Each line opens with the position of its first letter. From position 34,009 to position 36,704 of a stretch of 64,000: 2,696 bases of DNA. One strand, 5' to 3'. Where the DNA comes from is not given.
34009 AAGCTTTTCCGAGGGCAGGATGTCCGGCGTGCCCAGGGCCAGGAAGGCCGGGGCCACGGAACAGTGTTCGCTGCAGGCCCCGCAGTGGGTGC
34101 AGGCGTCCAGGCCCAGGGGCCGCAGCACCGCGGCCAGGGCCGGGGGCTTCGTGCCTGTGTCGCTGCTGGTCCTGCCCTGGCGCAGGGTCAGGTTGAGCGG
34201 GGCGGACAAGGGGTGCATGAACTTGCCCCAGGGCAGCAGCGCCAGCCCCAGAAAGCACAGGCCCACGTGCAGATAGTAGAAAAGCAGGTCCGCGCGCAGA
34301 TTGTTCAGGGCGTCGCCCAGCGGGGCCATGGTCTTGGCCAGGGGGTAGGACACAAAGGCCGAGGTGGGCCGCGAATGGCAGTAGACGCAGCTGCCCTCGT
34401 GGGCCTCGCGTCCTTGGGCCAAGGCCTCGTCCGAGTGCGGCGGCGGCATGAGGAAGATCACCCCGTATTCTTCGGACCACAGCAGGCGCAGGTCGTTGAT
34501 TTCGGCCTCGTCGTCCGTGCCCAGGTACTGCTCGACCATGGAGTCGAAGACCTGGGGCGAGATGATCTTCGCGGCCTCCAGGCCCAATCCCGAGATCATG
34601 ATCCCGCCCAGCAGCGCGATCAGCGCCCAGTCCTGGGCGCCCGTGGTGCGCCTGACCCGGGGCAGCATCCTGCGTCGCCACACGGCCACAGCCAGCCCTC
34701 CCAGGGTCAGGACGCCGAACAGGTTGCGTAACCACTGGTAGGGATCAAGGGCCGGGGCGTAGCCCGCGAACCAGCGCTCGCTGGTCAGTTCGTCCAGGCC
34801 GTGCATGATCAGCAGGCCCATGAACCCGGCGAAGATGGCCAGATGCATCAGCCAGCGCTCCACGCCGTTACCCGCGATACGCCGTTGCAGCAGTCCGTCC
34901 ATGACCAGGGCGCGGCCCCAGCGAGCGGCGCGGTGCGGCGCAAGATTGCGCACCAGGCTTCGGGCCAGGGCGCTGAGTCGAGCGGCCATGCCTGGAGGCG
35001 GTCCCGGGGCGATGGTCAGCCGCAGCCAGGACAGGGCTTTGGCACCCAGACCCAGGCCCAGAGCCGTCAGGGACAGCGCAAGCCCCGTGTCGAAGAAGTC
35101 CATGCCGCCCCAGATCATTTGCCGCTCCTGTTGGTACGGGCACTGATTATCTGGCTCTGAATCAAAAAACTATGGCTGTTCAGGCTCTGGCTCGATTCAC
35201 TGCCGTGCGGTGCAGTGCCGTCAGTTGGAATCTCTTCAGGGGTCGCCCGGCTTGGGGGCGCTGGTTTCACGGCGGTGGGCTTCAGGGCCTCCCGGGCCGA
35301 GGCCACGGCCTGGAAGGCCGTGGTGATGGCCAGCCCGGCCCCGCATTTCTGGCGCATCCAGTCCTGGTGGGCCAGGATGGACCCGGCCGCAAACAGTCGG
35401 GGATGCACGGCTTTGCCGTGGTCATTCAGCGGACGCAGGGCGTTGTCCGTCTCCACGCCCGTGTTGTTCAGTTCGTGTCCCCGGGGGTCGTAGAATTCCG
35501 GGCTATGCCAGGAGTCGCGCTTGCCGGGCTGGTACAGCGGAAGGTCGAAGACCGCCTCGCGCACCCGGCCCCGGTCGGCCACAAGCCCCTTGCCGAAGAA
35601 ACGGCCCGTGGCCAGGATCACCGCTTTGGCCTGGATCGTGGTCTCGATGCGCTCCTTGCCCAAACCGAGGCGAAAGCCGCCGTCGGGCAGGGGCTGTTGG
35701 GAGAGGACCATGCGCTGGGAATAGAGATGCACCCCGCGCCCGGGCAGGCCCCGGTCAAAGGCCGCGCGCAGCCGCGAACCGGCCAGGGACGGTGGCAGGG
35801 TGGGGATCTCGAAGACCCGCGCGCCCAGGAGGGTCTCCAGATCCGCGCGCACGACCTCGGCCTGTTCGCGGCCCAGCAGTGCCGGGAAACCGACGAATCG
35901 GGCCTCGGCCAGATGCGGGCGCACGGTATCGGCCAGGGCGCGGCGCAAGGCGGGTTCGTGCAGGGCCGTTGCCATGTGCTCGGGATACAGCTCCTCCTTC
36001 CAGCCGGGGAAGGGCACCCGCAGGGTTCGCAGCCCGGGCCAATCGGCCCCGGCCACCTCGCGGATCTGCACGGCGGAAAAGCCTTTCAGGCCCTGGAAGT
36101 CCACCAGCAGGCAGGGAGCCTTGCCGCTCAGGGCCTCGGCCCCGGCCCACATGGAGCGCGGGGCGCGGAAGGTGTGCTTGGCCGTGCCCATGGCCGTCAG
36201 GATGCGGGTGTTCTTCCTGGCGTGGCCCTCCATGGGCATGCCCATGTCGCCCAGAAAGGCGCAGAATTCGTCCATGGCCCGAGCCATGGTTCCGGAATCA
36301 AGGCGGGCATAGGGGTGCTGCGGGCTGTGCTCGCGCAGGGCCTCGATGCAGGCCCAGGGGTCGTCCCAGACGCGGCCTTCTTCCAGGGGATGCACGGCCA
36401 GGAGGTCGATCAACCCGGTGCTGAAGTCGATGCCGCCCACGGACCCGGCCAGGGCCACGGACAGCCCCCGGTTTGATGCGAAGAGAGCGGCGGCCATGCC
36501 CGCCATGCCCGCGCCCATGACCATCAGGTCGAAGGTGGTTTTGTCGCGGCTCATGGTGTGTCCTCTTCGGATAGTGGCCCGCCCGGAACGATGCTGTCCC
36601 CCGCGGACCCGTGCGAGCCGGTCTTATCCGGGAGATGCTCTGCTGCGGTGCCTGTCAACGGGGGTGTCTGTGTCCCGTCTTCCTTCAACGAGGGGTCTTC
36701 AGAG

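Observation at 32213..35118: GlpC replaced by a membrane-anchored HdrDE-like pair in the glpA-glpB-X-Y-glpK operon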

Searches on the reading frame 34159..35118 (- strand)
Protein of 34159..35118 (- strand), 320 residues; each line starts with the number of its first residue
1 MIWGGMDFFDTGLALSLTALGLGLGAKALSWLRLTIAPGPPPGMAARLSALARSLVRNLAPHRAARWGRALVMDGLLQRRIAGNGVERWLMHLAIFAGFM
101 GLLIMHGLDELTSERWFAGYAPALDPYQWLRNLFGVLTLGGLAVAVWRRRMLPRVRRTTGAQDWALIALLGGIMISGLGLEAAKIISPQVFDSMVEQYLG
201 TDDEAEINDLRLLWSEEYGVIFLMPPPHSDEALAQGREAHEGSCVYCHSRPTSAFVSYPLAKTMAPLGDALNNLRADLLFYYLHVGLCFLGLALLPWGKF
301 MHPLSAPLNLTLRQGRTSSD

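Call 76: search_protein_representatives(protein=window:34159-35118:-)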
Query: 320 residues. Proteins with E-value up to 0.001 (for the whole library): 289; up to 1e-10: 183; up to 1e-30: 88. The best 150 are listed.
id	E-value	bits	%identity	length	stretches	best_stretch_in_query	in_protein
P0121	6.1e-63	229.6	41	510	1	8-315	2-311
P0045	7.7e-63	229.3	45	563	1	80-318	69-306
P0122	1.0e-62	228.9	42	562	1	8-314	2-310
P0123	1.7e-62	228.1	41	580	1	9-314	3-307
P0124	2.7e-61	224.2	45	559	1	70-312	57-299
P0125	1.1e-60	222.3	45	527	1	68-319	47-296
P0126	2.3e-59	217.9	43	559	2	67-314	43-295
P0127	5.4e-59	216.6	42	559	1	17-314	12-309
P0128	6.3e-59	216.4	43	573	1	45-312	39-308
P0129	9.9e-57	209.2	39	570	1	15-319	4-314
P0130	2.1e-56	208.1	39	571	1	9-312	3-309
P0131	2.2e-56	208.1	41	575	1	23-312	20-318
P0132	3.4e-56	207.4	37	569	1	9-314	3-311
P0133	6.1e-56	206.6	37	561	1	8-313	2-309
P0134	9.4e-56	206.0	42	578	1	22-313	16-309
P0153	1.8e-49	185.3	37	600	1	23-314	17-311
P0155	3.5e-49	184.4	35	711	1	9-314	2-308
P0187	2.5e-40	155.3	42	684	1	71-306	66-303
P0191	1.1e-38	149.9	34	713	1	17-319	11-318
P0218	1.1e-27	113.7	35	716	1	9-311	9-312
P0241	9.9e-22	94.2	35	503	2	8-187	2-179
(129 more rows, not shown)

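Call 83: search_protein_families(library=pfam, proteins=[P0155, P0191, P0218, P0153, P0241, P0187], max_evalue=0.001)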
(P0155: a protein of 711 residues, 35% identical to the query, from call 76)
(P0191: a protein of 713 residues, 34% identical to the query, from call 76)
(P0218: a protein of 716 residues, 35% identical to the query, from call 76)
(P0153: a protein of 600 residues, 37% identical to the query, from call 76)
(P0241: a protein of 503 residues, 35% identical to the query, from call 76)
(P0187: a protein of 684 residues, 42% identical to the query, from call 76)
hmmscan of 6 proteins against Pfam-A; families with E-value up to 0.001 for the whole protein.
P0155 (711 aa): 5 families
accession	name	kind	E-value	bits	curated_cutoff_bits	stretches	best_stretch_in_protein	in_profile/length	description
PF02754.22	CCG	-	7.4e-30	103.3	20.6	2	599-685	1-83/85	Cysteine-rich domain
PF13183.11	Fer4_8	-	6.4e-10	39.9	27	1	327-403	2-68/68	4Fe-4S dicluster domain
PF13534.11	Fer4_17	-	2.7e-06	28.3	22.2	1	329-404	1-61/61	4Fe-4S dicluster domain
PF12838.12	Fer4_7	-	0.00011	23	27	1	330-402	2-51/52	4Fe-4S dicluster domain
PF13237.11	Fer4_10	-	0.00063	20.1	25.5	1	325-400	4-53/53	4Fe-4S dicluster domain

P0191 (713 aa): 5 families
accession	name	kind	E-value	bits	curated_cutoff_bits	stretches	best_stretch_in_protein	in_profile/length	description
PF02754.22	CCG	-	3.6e-32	110.7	20.6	2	597-684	1-84/85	Cysteine-rich domain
PF13183.11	Fer4_8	-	2.8e-09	37.8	27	1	333-408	1-68/68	4Fe-4S dicluster domain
PF02665.19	Nitrate_red_gam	-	4.5e-06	26.9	22.9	0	89-183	50-146/217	Nitrate reductase gamma subunit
PF12838.12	Fer4_7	-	5.4e-05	24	27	1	337-408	2-52/52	4Fe-4S dicluster domain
PF13187.11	Fer4_9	-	0.0007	20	27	1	336-407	1-50/52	4Fe-4S dicluster domain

P0218 (716 aa): 7 families
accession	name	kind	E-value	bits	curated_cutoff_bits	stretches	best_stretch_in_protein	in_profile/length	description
PF02754.22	CCG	-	7.6e-33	112.9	20.6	2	602-690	1-85/85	Cysteine-rich domain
PF13183.11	Fer4_8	-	4.9e-11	43.4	27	1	331-414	1-68/68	4Fe-4S dicluster domain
PF13237.11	Fer4_10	-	2.2e-08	34.3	25.5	1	330-353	4-28/53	4Fe-4S dicluster domain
PF13534.11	Fer4_17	-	9.7e-07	29.7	22.2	1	334-414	1-60/61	4Fe-4S dicluster domain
PF12797.12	Fer4_2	-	0.00036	20.7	24.5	1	329-347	4-22/22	4Fe-4S binding domain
PF13746.11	Fer4_18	-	0.00082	20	27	0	389-418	50-79/114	4Fe-4S dicluster domain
PF12838.12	Fer4_7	-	0.00083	20.2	27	1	335-414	2-52/52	4Fe-4S dicluster domain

P0153 (600 aa): 4 families
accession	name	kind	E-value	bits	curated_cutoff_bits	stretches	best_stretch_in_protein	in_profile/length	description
PF02665.19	Nitrate_red_gam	-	2.4e-08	34.3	22.9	2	258-312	157-211/217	Nitrate reductase gamma subunit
PF13183.11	Fer4_8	-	1.6e-07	32.2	27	1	331-404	2-68/68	4Fe-4S dicluster domain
PF13237.11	Fer4_10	-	4.2e-06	27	25.5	0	389-402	8-21/53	4Fe-4S dicluster domain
PF13534.11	Fer4_17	-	4.3e-06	27.6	22.2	1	333-405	1-61/61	4Fe-4S dicluster domain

P0241 (503 aa): 11 families
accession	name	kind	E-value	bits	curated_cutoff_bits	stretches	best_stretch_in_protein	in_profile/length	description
PF13183.11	Fer4_8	-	1.7e-19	70.6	27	2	238-313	1-68/68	4Fe-4S dicluster domain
PF13237.11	Fer4_10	-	1.1e-15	57.7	25.5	1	404-468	7-53/53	4Fe-4S dicluster domain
PF13534.11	Fer4_17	-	5.2e-15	56.2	22.2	1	406-471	2-60/61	4Fe-4S dicluster domain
PF13187.11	Fer4_9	-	3.4e-12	46.6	27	1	405-470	1-50/52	4Fe-4S dicluster domain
PF12838.12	Fer4_7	-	8.7e-08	33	27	0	241-313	1-52/52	4Fe-4S dicluster domain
PF14697.11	Fer4_21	-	1.6e-07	31.8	35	0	402-419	37-54/59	4Fe-4S dicluster domain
PF13484.11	Fer4_16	-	3.2e-07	31.5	30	0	388-418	35-65/66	4Fe-4S double cluster binding domain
PF02665.19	Nitrate_red_gam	-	4.7e-07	30.1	22.9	1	76-178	38-146/217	Nitrate reductase gamma subunit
PF13746.11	Fer4_18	-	5.3e-07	30.3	27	0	294-317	56-79/114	4Fe-4S dicluster domain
PF12797.12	Fer4_2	-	0.00017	21.8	24.5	0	235-253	3-21/22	4Fe-4S binding domain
PF00037.32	Fer4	-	0.00053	20.1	21.1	0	298-312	7-21/24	4Fe-4S binding domain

P0187 (684 aa): 9 families
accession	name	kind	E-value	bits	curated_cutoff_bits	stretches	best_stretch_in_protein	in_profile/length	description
PF13183.11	Fer4_8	-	5.7e-19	68.9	27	2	585-650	4-68/68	4Fe-4S dicluster domain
PF13187.11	Fer4_9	-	3.5e-11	43.4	27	1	586-649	2-50/52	4Fe-4S dicluster domain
PF13237.11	Fer4_10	-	5e-10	39.6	25.5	1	584-647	7-53/53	4Fe-4S dicluster domain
PF13534.11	Fer4_17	-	3.1e-09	37.7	22.2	1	586-650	2-60/61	4Fe-4S dicluster domain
PF12838.12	Fer4_7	-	2.3e-06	28.4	27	0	586-650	2-52/52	4Fe-4S dicluster domain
PF02665.19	Nitrate_red_gam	-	6.6e-06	26.3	22.9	0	265-310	164-209/217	Nitrate reductase gamma subunit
PF13484.11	Fer4_16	-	2e-05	25.7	30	0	586-648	2-65/66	4Fe-4S double cluster binding domain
PF12797.12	Fer4_2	-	7.4e-05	22.9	24.5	0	584-598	8-22/22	4Fe-4S binding domain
PF14697.11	Fer4_21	-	0.00065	20.2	35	0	439-460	36-57/59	4Fe-4S dicluster domain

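Call 84: find_encoding_contigs(protein=P0191, flank=6000, max_places=4)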
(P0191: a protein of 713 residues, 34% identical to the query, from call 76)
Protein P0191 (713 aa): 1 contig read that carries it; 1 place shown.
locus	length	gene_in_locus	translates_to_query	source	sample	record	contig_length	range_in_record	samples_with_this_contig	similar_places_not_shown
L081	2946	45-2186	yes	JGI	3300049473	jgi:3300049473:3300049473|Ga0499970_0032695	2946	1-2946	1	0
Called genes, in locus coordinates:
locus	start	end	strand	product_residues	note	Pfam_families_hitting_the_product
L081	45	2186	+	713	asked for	PF02665:Nitrate_red_gam (faint), PF13183:Fer4_8, PF02754:CCG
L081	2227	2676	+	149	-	PF01597:GCV_H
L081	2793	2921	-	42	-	-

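Call 85: find_encoding_contigs(protein=P0218, flank=6000, max_places=4)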
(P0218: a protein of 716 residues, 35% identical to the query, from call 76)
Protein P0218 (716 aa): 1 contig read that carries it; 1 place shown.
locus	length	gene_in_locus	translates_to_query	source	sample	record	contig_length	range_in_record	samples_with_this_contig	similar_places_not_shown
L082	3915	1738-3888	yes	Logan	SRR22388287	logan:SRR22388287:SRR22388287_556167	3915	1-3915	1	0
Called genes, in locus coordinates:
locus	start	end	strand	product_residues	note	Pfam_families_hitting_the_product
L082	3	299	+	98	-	?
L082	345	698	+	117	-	PF02635:DsrE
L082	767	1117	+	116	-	PF02635:DsrE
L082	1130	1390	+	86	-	PF04077:DsrH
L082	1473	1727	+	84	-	PF01206:TusA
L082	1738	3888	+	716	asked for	PF13237:Fer4_10 (faint), PF13183:Fer4_8, PF13534:Fer4_17 (weak), PF02754:CCG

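Call 86: find_encoding_contigs(protein=P0155, flank=6000, max_places=4)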
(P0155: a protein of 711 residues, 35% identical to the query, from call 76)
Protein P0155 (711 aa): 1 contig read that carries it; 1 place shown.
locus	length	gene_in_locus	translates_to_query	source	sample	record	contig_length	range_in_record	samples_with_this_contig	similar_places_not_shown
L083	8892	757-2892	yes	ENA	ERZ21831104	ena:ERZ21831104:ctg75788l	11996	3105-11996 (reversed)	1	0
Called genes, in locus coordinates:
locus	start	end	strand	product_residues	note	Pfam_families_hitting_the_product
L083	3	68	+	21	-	?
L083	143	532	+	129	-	PF01597:GCV_H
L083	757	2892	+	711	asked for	PF13183:Fer4_8, PF13534:Fer4_17 (weak), PF02754:CCG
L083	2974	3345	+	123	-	PF21948:LplA-B_cat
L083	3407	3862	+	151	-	PF21948:LplA-B_cat (weak)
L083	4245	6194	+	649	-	PF16177:ACAS_N, PF00501:AMP-binding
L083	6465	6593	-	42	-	-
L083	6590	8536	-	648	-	PF02730:AFOR_N, PF01314:AFOR_C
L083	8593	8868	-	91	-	-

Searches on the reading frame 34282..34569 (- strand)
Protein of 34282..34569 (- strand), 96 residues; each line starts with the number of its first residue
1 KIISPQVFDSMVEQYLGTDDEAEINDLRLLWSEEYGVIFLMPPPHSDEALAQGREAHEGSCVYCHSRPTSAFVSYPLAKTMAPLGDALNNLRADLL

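Call 65: search_protein_families(library=pfam, alignment_id=A3, max_evalue=10)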
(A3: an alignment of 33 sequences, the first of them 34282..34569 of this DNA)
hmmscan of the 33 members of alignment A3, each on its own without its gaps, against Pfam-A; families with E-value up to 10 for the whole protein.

A. member 1, window:34282-34569:- (96 aa): 0 families

B. families by the number of members that match (of 33 scanned): 20 families
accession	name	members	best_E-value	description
PF13442.11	Cytochrome_CBB3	21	0.0025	Cytochrome C oxidase, cbb3-type, subunit III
PF00034.26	Cytochrom_C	10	0.015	Cytochrome c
PF09699.15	Paired_CXXCH_1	8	0.013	Doubled CXXCH motif (Paired_CXXCH_1)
PF02167.20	Cytochrom_C1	5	0.0011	Cytochrome C1 family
PF11845.13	Tll0287-like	4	0.047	Tll0287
PF09086.16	DUF1924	4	0.1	Domain of unknown function (DUF1924)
PF09630.15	DUF2024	3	0.016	Domain of unknown function (DUF2024)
PF10367.15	zf-Vps39_C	2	0.078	Vacuolar sorting protein 39 C-terminal zinc finger domain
PF06677.18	Auto_anti-p27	2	0.082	Sjogren's syndrome/scleroderma autoantigen 1 (Autoantigen p27)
PF14522.11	Cytochrome_C7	1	0.044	Cytochrome c7 and related cytochrome c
PF04266.20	ASCH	1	0.045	ASCH domain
PF22113.1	Mtrc-MtrF_II-IV_dom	1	0.052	Outer membrane cytochrome MtrC/MtrF-like, domains II/IV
PF14495.11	Cytochrom_C550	1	0.11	Cytochrome c-550 domain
PF01322.25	Cytochrom_C_2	1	0.13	Cytochrome C'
PF23235.1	WH3_Lhr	1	0.15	Large helicase-related protein, winged-helix domain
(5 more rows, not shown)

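Call 68: predict_structure(alignment_id=A3)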
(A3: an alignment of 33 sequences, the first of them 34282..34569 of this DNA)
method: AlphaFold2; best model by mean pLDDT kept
length: 96 residues; sequences in the alignment: 33
mean_pLDDT: 93.6   pTM: 0.85
mean pLDDT of the five models: 93.6, 88.8, 86.2, 83.6, 82.8
residues with pLDDT >= 90: 86; 70-90: 10; 50-70: 0; < 50: 0
segments of 3 or more residues with pLDDT < 50: none
pLDDT, mean of each block of 10 residues (from residue 1): 94 93 97 95 95 96 91 90 93 91
secondary structure, 60 per line:
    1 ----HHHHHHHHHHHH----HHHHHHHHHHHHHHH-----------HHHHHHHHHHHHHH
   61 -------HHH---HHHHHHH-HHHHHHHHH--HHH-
elements in order: H5-16 H21-35 H47-60 H74-80 H82-90

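Call 70: fold_search(model_id=the predicted structure, library=pdb)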
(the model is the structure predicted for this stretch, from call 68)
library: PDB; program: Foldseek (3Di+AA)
matches with E <= 10: 43; with E <= 0.001: 0
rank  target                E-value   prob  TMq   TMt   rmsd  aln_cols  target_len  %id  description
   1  5nwt_E                2.5e+00  0.06  0.22  0.26  10.2        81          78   15  Crystal Structure of Escherichia coli RNA polymerase - Sigma54 Holoenzyme complex (released 2017-09-13)
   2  7kto_C                3.4e+00  0.07  0.24  0.10   6.5        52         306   15  Dihydrodipicolinate synthase (DHDPS) from C.jejuni, H56A mutant with pyruvate bound in the active site and R,R-bislysi (released 2021-12-01)
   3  5my1_Z                3.4e+00  0.05  0.22  0.25  10.0        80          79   15  E. coli expressome (released 2017-04-26)
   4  6tzu_D                3.8e+00  0.07  0.23  0.10   6.6        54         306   15  Dihydrodipicolinate synthase (DHDPS) from C.jejuni, N84A mutant with pyruvate bound in the active site (released 2019-12-04)
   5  7kel_J                4.3e+00  0.06  0.24  0.10   6.5        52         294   15  Dihydrodipicolinate synthase (DHDPS) from C.jejuni, H59K mutant with pyruvate bound in the active site (released 2021-10-13)
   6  7kg9_D                4.6e+00  0.06  0.25  0.10   6.5        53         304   15  Dihydrodipicolinate synthase (DHDPS) from C.jejuni, H56W mutant with pyruvate bound in the active site and L-lysine bo (released 2021-10-20)
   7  7kg5_B                4.6e+00  0.06  0.24  0.10   6.6        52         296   15  Dihydrodipicolinate synthase (DHDPS) from C.jejuni, H56W mutant with pyruvate bound in the active site (released 2021-10-20)
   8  7kn2_A                4.9e+00  0.06  0.23  0.10   6.5        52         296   15  Dihydrodipicolinate synthase (DHDPS) from C.jejuni, E88A mutant with pyruvate bound in the active site (released 2021-11-17)
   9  7ku6_F                5.2e+00  0.05  0.24  0.10   6.5        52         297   15  Dihydrodipicolinate synthase (DHDPS) from C.jejuni, H56N mutant with pyruvate bound in the active site (released 2021-12-01)
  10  3si9_B                5.5e+00  0.05  0.22  0.10   7.0        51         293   16  Crystal structure of Dihydrodipicolinate Synthase from Bartonella Henselae (released 2011-06-29)
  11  8qca_A                5.5e+00  0.04  0.19  0.04   6.8        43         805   21  CryoEM structure of a S. Cerevisiae Ski2387 complex in the closed state bound to RNA (released 2023-11-15)
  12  2q5r_B                5.9e+00  0.02  0.17  0.07   9.6        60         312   15  Structure of apo Staphylococcus aureus D-tagatose-6-phosphate kinase (released 2007-06-12)
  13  1o5k_A                6.2e+00  0.06  0.23  0.10   5.7        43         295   12  Crystal structure of Dihydrodipicolinate synthase (TM1521) from Thermotoga maritima at 1.80 A resolution (released 2003-10-07)
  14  1m62_MODEL_1_A        6.2e+00  0.02  0.17  0.19  11.4        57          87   18  Solution structure of the BAG domain from BAG4/SODD (released 2002-07-24)
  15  3pb0_A                6.6e+00  0.05  0.23  0.09   5.8        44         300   14  Characterisation of the first monomeric dihydrodipicolinate synthase variant reveals evolutionary insights (released 2011-11-23)
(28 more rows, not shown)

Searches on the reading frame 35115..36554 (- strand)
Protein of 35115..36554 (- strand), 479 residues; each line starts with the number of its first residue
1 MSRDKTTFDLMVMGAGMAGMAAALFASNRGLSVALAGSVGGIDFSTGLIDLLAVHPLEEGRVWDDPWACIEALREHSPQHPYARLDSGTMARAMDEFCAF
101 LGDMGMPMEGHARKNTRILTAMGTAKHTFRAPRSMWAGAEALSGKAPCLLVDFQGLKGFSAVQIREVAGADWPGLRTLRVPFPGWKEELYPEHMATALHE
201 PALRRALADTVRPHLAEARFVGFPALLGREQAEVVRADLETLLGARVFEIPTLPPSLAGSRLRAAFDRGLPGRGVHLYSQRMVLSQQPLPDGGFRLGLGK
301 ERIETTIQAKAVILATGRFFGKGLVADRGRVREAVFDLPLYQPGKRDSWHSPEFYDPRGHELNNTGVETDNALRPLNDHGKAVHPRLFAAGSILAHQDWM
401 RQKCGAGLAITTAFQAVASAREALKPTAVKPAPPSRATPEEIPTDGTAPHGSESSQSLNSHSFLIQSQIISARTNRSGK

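Call 4: search_protein_families(library=pfam, proteins=[window:35115-36554:-], max_evalue=0.01)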
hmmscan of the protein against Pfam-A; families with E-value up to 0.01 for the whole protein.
window:35115-36554:- (479 aa): 5 families
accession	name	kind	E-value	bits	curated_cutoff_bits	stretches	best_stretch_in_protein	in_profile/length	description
PF00890.30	FAD_binding_2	-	6.7e-42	144.6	20.4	1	9-408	1-414/414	FAD binding domain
PF07992.20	Pyr_redox_2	-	1.2e-05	25.4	26.1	1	8-37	1-30/291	Pyridine nucleotide-disulphide oxidoreductase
PF01266.30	DAO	-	0.00013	22.1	27.9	0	9-35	1-27/353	FAD dependent oxidoreductase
PF01134.28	GIDA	-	0.00058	19.5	22.1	1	9-36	1-28/391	Glucose inhibited division protein A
PF12831.13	FAD_oxidored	-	0.00081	19.2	27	1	9-36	1-28/416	FAD dependent oxidoreductase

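Call 5: search_protein_families(library=ncbifam, proteins=[window:35115-36554:-], max_evalue=0.01)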
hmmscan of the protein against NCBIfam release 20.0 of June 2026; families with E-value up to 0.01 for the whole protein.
window:35115-36554:- (479 aa): 28 families (the best 25 are shown)
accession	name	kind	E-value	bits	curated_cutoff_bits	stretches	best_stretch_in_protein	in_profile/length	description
NF003725.0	PRK05329.2-4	equivalog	3.2e-170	566.7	345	1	2-420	3-422/429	glycerol-3-phosphate dehydrogenase subunit GlpB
NF003720.0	PRK05329.1-3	equivalog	1.3e-63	215.2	313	1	7-423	2-425/437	glycerol-3-phosphate dehydrogenase subunit GlpB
NF003722.0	PRK05329.1-5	equivalog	3.1e-63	214.5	349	1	9-424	6-426/428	glycerol-3-phosphate dehydrogenase subunit GlpB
TIGR03378.1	glycerol3P_GlpB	equivalog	1.9e-61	208.4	174.15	1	8-418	1-416/419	anaerobic glycerol-3-phosphate dehydrogenase subunit GlpB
NF003726.0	PRK05329.2-5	equivalog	5.6e-60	203.3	354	1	9-419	3-410/415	glycerol-3-phosphate dehydrogenase subunit GlpB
NF003719.0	PRK05329.1-2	equivalog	5.7e-51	173.7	359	1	7-416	2-412/423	glycerol-3-phosphate dehydrogenase subunit GlpB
NF003724.0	PRK05329.2-3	equivalog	6.8e-49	167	327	1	9-419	3-416/426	glycerol-3-phosphate dehydrogenase subunit GlpB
NF003718.0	PRK05329.1-1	equivalog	2e-41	142.3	370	1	7-418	2-409/419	glycerol-3-phosphate dehydrogenase subunit GlpB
NF003721.0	PRK05329.1-4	equivalog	1.4e-34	119.9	403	2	206-417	211-421/428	glycerol-3-phosphate dehydrogenase subunit GlpB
NF003723.0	PRK05329.2-1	equivalog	5.6e-28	97.8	680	1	7-420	8-432/436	glycerol-3-phosphate dehydrogenase subunit GlpB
NF006130.0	PRK08274.1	equivalog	9.6e-07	28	369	1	5-35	3-33/467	FAD-dependent tricarballylate dehydrogenase TcuA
NF009477.0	PRK12843.1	equivalog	1e-05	24.2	758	1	3-37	12-46/578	FAD-dependent oxidoreductase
TIGR03140.1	AhpF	equivalog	2.3e-05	23.2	502.9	1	3-55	208-261/515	alkyl hydroperoxide reductase subunit F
TIGR01424.1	gluta_reduc_2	equivalog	5.2e-05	22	606.05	0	8-37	3-32/446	glutathione-disulfide reductase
NF053717.1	VnlPnlRedVprA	equivalog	8.8e-05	21.5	600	1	4-35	3-34/481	vinyl phenol reductase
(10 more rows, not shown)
